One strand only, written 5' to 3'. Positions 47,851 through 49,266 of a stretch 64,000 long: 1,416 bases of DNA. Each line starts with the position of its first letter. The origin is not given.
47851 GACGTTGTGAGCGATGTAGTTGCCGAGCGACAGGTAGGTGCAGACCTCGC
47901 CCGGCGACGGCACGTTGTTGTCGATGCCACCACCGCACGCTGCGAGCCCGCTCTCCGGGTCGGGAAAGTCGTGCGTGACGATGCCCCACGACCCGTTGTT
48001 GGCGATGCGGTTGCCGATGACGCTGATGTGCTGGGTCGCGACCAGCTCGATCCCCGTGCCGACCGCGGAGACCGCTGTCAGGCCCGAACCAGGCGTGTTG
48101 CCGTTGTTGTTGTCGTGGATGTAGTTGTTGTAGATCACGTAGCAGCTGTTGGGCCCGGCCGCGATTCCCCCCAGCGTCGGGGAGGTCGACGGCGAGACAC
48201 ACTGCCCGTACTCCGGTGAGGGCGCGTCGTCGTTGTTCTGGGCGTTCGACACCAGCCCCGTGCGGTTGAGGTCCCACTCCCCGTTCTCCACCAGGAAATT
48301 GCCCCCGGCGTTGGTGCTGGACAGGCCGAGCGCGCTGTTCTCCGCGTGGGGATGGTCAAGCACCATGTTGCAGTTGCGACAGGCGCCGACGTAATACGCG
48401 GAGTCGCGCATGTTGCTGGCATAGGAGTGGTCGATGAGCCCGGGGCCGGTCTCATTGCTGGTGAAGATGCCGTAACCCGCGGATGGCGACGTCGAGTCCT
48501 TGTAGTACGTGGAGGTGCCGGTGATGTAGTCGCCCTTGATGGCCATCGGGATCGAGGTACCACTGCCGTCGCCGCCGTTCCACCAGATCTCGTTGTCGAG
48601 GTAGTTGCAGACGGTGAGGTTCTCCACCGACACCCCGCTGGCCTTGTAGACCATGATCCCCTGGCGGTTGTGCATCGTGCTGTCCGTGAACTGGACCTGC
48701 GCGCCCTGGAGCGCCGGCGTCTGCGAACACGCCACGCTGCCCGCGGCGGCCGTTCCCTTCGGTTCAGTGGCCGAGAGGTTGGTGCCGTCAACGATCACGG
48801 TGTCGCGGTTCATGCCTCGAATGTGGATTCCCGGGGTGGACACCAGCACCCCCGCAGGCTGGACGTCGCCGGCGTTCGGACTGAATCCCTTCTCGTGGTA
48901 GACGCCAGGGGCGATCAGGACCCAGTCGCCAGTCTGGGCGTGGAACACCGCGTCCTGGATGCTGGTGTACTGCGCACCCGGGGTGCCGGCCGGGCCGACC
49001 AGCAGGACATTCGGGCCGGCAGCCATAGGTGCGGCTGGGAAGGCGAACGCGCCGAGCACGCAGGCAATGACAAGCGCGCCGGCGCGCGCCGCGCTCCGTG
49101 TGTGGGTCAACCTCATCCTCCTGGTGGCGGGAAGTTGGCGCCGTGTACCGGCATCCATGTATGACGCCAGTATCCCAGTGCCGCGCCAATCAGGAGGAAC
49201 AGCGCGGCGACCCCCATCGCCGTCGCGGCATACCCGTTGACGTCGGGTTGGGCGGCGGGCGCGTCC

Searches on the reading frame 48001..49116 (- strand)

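Call 60: search_protein_families(library=pfam, proteins=[window:48001-49116:-], max_evalue=0.001)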
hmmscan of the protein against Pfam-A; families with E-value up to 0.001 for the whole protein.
window:48001-49116:- (372 aa): 1 family
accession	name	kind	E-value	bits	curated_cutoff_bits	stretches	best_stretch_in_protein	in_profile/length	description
PF13229.12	Beta_helix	-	0.00028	21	25.9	0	140-284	10-137/158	Right handed beta helix region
